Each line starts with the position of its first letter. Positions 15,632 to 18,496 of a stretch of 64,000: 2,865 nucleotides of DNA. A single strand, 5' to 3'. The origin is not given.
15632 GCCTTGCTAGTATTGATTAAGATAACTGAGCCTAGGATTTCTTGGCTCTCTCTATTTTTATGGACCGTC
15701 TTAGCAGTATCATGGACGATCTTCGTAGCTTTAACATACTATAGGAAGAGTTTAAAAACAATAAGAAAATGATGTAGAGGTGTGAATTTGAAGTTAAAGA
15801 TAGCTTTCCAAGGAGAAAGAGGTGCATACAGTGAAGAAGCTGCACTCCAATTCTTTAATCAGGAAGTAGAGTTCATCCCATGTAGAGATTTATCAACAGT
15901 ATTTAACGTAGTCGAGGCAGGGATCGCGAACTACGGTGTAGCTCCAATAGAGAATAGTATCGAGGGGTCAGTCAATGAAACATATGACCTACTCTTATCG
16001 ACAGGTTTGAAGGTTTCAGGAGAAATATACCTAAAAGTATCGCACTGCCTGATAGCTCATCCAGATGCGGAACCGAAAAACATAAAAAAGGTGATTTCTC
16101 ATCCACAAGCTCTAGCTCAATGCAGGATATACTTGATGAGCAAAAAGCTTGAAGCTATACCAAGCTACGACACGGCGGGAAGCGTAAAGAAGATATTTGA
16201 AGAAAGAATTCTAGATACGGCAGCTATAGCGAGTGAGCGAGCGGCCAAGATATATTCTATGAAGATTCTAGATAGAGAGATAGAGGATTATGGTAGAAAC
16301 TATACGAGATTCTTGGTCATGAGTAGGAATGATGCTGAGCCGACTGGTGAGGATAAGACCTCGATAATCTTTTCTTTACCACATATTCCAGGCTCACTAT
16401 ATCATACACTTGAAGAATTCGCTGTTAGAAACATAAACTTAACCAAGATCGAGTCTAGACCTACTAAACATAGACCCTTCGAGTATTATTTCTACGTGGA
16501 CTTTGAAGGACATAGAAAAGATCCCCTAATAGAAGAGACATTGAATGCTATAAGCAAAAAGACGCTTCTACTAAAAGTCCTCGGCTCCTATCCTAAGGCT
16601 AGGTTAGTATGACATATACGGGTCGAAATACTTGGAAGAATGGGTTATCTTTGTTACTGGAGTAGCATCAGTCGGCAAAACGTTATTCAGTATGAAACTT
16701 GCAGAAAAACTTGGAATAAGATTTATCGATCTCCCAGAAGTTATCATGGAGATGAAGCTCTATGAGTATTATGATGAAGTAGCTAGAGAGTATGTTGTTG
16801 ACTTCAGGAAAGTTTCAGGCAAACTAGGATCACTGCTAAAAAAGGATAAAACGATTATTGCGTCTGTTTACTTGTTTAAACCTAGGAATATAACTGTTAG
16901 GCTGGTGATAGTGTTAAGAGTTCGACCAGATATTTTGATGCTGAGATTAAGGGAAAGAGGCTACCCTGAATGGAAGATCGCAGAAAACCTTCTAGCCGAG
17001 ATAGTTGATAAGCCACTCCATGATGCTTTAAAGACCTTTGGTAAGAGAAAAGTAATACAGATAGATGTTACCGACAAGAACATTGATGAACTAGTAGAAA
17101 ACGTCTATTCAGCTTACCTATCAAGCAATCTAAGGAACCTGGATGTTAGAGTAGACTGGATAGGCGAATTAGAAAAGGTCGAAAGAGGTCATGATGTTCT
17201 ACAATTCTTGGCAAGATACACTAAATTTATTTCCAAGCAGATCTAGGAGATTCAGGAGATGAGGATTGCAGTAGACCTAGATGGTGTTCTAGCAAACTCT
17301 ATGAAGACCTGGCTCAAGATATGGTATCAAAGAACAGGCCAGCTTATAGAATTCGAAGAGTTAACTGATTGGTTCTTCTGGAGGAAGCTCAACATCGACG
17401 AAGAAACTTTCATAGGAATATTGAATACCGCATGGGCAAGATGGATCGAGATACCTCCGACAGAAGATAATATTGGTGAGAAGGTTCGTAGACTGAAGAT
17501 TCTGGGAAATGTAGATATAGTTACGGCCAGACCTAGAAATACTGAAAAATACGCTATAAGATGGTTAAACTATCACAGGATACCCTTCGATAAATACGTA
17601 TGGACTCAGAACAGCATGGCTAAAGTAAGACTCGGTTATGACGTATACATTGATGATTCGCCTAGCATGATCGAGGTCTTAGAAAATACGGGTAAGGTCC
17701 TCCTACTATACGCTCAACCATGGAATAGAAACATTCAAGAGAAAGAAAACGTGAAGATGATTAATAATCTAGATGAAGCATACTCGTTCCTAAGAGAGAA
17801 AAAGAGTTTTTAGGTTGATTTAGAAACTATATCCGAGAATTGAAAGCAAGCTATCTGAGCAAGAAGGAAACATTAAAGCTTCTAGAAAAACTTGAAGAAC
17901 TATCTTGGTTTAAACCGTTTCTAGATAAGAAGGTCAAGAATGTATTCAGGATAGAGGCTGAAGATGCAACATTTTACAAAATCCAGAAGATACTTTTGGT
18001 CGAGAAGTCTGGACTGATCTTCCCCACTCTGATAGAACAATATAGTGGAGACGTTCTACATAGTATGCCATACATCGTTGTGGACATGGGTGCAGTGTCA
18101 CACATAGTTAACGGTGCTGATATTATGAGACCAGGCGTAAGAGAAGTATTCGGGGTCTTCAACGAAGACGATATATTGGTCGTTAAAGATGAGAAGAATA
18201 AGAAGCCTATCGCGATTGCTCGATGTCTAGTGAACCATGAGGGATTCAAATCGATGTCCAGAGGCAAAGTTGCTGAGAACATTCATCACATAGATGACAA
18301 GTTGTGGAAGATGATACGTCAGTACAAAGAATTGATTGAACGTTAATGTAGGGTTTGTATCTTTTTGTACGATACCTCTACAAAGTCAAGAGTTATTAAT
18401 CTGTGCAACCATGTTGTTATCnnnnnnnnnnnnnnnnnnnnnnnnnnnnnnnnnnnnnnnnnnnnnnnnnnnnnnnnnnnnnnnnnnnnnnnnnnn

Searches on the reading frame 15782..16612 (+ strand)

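Call 3: search_protein_families(library=pfam, proteins=[window:15782-16612:+], max_evalue=1)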
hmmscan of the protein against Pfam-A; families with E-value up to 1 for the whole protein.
window:15782-16612:+ (276 aa): 2 families
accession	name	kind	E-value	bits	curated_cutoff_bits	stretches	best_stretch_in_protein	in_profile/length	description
PF00800.23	PDT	-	2.7e-64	216.7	25.2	1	7-184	1-180/181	Prephenate dehydratase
PF01842.31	ACT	-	7.6e-08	32.4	27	1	193-257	1-64/66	ACT domain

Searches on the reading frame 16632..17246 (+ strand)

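Call 3: search_protein_families(library=pfam, proteins=[window:16632-17246:+], max_evalue=1)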
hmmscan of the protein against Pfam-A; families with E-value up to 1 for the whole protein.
window:16632-17246:+ (204 aa): 10 families
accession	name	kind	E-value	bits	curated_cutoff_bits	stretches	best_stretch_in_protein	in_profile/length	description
PF13238.12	AAA_18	-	1.7e-14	54.8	29.4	1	6-125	1-127/128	AAA domain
PF01202.28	SKI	-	0.00034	21.2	22.1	1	14-110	3-106/159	Shikimate kinase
PF24625.1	DUF7626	-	0.0025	18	27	1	100-123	6-29/55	Domain of unknown function (DUF7626)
PF13671.12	AAA_33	-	0.0026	18.5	27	1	5-42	1-38/143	AAA domain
PF13207.12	AAA_17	-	0.017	15.9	27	1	9-51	1-47/136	AAA domain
PF12209.13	SAC3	-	0.049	14.2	25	1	115-165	3-52/77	Leucine permease transcriptional regulator helical domain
PF03618.20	Kinase-PPPase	-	0.053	13.6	23.5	0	119-157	216-254/256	Kinase/pyrophosphorylase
PF13189.12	Cytidylate_kin2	-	0.075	13.6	28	1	10-41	6-36/176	Cytidylate kinase-like family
PF13500.12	AAA_26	-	0.17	12.1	27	0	6-27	3-25/198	AAA domain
PF03266.21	NTPase_1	-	0.51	10.6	23.9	0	6-27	2-23/168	NTPase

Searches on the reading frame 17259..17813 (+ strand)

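Call 3: search_protein_families(library=pfam, proteins=[window:17259-17813:+], max_evalue=1)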
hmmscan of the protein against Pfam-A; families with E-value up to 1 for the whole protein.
window:17259-17813:+ (184 aa): 2 families
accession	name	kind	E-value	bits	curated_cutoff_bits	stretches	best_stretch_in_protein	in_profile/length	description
PF06941.18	NT5C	-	4.1e-13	50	24.8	1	3-167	4-166/180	5' nucleotidase, deoxy (Pyrimidine), cytosolic type C protein (NT5C)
PF13419.12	HAD_2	-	0.2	12.2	23.8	0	6-25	4-23/178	Haloacid dehalogenase-like hydrolase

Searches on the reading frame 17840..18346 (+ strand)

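Call 3: search_protein_families(library=pfam, proteins=[window:17840-18346:+], max_evalue=1)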
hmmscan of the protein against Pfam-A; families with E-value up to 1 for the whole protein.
window:17840-18346:+ (168 aa): 5 families
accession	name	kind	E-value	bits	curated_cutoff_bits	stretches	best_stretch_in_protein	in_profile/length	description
PF01472.26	PUA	-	6e-16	58.6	24.8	1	77-151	1-74/74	PUA domain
PF01815.21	Rop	-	0.072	13.4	25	0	8-21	16-29/57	Rop protein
PF02078.22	Synapsin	-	0.11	13.2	23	1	19-51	14-46/103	Synapsin, N-terminal domain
PF03657.19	UPF0113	-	0.14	12.9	23.8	1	78-143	1-59/73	UPF0113 PUA domain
PF09183.16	DUF1947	-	0.38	11.4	22.5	0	5-64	4-59/65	Domain of unknown function (DUF1947)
